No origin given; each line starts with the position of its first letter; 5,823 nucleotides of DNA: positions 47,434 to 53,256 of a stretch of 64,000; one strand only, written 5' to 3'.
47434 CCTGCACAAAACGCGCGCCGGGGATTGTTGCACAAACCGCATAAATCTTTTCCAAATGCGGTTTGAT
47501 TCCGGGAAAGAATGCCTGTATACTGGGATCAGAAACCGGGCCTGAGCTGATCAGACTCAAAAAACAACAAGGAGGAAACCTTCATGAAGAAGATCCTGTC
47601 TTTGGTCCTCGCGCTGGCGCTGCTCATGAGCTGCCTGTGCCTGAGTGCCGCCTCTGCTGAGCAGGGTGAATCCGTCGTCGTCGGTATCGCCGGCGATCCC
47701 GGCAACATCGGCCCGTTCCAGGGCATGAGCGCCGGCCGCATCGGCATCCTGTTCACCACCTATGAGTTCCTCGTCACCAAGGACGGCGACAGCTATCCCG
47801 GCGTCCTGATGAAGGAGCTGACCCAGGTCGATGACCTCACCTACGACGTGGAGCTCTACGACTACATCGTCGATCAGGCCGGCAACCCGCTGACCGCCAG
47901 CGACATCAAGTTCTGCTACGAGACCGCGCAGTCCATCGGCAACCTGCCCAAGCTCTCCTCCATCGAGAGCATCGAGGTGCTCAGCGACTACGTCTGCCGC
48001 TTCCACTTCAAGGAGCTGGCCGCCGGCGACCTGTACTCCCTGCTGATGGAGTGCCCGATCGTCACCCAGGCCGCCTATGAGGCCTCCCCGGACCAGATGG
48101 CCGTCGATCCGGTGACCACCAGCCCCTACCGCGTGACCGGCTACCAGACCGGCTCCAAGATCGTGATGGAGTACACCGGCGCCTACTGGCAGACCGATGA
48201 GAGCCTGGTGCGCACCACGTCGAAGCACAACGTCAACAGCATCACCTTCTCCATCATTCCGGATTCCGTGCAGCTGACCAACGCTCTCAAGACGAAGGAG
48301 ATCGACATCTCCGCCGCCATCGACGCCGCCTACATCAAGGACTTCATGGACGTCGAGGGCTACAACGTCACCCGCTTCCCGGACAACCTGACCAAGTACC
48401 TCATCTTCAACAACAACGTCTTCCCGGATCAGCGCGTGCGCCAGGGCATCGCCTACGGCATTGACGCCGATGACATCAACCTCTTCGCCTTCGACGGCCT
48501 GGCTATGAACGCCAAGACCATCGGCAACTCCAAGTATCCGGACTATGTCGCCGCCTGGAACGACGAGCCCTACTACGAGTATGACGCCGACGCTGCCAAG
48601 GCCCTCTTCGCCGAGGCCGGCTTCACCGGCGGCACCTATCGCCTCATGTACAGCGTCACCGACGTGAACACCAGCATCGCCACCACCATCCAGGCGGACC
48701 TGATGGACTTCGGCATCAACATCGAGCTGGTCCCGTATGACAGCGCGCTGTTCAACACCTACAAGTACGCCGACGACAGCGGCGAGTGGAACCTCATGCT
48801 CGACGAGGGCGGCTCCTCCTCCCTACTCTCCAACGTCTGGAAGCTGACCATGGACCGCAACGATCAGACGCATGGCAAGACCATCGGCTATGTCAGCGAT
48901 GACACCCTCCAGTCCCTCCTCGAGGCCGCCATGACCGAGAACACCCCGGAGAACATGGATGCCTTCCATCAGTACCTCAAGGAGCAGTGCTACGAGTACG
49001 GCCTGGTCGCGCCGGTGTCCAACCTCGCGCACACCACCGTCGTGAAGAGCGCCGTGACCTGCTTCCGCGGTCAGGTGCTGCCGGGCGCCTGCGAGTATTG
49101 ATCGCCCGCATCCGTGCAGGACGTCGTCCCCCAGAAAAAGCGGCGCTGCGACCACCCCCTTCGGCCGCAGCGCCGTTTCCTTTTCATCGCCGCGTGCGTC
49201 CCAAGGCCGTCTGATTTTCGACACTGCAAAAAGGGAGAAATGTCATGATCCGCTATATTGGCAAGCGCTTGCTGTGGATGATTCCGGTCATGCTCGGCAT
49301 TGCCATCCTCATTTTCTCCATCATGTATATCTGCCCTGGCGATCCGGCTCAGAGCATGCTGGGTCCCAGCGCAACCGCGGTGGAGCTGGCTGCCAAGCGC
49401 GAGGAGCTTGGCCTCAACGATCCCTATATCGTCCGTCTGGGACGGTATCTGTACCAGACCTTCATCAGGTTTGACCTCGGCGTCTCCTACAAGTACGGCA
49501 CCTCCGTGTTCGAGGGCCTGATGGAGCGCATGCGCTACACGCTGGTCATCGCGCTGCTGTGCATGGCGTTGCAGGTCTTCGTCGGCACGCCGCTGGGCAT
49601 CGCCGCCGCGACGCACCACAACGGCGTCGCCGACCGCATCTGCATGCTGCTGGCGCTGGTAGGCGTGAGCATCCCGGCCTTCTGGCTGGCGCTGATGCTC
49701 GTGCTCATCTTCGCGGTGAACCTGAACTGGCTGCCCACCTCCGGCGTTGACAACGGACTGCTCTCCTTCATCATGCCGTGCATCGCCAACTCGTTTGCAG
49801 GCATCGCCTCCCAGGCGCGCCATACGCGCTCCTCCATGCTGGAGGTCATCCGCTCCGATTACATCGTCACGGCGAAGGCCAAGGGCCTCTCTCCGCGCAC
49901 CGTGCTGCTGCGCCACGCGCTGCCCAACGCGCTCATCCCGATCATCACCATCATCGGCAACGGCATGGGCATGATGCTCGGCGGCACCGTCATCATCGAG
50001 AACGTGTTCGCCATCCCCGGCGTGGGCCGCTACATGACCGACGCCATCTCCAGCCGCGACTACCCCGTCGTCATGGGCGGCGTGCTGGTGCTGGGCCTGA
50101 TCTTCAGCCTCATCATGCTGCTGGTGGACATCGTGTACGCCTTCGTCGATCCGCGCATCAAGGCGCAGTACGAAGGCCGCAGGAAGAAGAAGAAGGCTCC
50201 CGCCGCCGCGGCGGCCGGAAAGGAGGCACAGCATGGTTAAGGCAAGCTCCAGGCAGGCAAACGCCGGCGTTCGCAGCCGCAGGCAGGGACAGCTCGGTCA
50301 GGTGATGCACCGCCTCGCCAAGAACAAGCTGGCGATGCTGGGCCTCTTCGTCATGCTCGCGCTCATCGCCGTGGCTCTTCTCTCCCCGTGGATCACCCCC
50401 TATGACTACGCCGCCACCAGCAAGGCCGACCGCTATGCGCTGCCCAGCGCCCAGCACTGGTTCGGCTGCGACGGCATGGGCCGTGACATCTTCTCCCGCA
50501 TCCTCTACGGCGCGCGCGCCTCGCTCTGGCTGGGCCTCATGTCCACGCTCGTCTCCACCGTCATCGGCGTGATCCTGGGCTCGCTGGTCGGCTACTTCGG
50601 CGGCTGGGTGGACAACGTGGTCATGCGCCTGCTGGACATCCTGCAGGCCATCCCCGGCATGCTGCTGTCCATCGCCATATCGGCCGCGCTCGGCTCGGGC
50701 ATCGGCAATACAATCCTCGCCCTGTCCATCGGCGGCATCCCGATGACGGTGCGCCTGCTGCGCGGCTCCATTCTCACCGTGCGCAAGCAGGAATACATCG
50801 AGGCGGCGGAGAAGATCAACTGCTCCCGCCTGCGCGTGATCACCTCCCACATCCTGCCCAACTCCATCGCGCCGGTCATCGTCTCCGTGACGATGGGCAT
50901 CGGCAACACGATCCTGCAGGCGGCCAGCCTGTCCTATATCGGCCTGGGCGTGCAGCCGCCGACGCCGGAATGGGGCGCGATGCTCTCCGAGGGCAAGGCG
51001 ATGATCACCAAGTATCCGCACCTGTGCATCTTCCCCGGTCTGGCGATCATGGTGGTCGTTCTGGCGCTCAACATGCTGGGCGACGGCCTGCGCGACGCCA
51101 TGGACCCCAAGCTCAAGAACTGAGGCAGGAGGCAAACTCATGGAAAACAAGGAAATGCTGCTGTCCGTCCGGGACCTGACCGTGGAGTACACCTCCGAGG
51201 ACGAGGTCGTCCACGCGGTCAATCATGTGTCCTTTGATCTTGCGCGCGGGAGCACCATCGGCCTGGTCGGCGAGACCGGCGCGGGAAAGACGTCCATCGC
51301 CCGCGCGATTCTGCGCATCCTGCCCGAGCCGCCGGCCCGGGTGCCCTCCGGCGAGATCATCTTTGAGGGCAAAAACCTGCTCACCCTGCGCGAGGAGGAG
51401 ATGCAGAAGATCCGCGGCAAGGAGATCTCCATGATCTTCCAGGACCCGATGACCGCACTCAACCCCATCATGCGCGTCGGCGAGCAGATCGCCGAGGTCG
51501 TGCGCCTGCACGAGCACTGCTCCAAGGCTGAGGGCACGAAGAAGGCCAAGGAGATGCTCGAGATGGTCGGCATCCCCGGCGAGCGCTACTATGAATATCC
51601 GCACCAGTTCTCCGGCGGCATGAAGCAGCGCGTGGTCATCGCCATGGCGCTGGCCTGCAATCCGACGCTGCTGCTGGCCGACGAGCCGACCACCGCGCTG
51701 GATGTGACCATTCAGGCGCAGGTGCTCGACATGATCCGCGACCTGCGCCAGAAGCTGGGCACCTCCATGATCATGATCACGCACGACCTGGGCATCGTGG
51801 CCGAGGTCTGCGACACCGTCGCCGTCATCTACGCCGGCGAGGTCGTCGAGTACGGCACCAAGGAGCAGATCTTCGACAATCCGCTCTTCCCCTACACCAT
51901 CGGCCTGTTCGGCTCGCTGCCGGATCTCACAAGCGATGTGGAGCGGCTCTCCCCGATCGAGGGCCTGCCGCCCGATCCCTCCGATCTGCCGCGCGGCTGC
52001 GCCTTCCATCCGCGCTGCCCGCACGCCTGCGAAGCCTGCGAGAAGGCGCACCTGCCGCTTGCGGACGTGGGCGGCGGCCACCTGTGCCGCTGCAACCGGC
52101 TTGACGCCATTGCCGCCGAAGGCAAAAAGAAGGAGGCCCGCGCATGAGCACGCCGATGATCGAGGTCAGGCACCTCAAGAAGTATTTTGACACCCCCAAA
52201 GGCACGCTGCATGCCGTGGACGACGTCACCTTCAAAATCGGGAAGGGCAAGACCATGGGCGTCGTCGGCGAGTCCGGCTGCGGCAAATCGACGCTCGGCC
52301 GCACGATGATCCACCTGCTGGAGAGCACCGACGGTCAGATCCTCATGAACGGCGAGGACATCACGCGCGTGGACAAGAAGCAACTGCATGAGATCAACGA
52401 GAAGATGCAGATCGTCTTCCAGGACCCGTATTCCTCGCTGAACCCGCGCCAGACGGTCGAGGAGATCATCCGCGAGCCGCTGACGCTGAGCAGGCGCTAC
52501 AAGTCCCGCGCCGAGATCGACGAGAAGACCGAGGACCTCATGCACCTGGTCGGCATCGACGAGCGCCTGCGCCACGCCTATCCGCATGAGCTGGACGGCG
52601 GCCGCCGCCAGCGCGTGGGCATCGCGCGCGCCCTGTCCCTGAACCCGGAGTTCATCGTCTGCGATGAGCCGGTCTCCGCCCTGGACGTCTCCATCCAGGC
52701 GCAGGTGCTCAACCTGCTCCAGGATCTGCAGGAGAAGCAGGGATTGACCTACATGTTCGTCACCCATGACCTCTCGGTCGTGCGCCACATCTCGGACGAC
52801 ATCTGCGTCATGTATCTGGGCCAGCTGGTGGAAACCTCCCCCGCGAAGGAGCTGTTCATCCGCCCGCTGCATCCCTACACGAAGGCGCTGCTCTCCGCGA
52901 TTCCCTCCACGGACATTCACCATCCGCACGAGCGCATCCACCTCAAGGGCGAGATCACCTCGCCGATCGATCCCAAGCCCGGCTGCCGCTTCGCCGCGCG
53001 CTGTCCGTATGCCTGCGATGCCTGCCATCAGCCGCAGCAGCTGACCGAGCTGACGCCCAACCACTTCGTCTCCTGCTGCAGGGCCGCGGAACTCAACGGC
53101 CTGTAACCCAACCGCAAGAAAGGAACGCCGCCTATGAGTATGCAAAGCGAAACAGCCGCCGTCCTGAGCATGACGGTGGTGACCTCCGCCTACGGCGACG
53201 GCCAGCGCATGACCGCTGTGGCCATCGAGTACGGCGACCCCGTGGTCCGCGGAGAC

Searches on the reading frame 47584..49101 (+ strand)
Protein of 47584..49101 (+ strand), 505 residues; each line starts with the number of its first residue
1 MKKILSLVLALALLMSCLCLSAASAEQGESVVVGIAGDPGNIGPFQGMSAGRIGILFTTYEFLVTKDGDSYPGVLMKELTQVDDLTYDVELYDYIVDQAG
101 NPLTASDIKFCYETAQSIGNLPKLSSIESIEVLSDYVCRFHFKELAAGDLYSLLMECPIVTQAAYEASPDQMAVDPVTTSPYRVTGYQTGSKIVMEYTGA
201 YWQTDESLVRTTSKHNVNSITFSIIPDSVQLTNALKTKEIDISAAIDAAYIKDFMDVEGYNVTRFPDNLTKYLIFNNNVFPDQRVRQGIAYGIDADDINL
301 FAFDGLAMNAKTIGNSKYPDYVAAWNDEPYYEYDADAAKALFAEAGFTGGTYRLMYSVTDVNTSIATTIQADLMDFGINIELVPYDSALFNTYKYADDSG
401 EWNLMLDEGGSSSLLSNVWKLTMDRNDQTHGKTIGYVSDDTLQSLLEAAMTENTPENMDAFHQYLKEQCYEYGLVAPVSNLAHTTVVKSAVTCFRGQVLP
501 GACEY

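Call 71: search_protein_families(library=pfam, proteins=[window:47584-49101:+], max_evalue=0.00001)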
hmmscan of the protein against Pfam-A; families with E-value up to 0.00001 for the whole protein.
window:47584-49101:+ (505 aa): 1 family
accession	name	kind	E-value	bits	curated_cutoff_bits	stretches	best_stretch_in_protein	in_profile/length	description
PF00496.27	SBP_bac_5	-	1.5e-53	182.7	32.4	1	81-412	13-349/368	Bacterial extracellular solute-binding proteins, family 5 Middle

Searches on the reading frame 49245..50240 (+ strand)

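Call 71: search_protein_families(library=pfam, proteins=[window:49245-50240:+], max_evalue=0.00001)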
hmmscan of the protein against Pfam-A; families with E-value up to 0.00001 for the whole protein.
window:49245-50240:+ (331 aa): 2 families
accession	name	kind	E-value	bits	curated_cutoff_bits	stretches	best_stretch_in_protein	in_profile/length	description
PF00528.27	BPD_transp_1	-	5.4e-43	147.3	26.4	1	114-306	1-183/184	Binding-protein-dependent transport system inner membrane component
PF19300.4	BPD_transp_1_N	-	8.7e-10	39.2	23.8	1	1-102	1-113/114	Binding-prot-dependent transport system membrane comp, N-term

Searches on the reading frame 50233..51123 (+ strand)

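Call 71: search_protein_families(library=pfam, proteins=[window:50233-51123:+], max_evalue=0.00001)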
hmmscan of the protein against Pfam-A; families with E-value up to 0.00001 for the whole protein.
window:50233-51123:+ (296 aa): 2 families
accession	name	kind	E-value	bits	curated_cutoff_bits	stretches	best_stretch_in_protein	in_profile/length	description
PF00528.27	BPD_transp_1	-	1.8e-34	119.5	26.4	1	112-295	1-183/184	Binding-protein-dependent transport system inner membrane component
PF12911.12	OppC_N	-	1.5e-13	50.8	23.9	1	20-68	2-50/53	N-terminal TM domain of oligopeptide transport permease C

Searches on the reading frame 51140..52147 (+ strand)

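Call 71: search_protein_families(library=pfam, proteins=[window:51140-52147:+], max_evalue=0.00001)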
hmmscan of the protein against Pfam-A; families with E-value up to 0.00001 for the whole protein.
window:51140-52147:+ (335 aa): 4 families
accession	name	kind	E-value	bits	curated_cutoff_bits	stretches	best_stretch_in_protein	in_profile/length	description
PF00005.33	ABC_tran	-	4.3e-30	105.5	25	1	28-185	2-137/137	ABC transporter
PF08352.17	oligo_HPY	-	2.4e-19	69.9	27.1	1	236-300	1-65/65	Oligopeptide/dipeptide transporter, C-terminal region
PF13304.12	AAA_21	-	1.2e-07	32.5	27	0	147-220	228-303/304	AAA domain, putative AbiEii toxin, Type IV TA system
PF02463.25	SMC_N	-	8.8e-07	29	40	1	39-230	26-212/220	RecF/RecN/SMC N terminal domain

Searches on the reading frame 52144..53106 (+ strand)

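Call 71: search_protein_families(library=pfam, proteins=[window:52144-53106:+], max_evalue=0.00001)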
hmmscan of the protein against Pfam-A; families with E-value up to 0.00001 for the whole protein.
window:52144-53106:+ (320 aa): 2 families
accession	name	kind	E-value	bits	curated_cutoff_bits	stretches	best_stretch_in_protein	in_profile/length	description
PF00005.33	ABC_tran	-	3.1e-30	106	25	1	26-177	2-136/137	ABC transporter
PF08352.17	oligo_HPY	-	8.3e-18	65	27.1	1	229-294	1-65/65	Oligopeptide/dipeptide transporter, C-terminal region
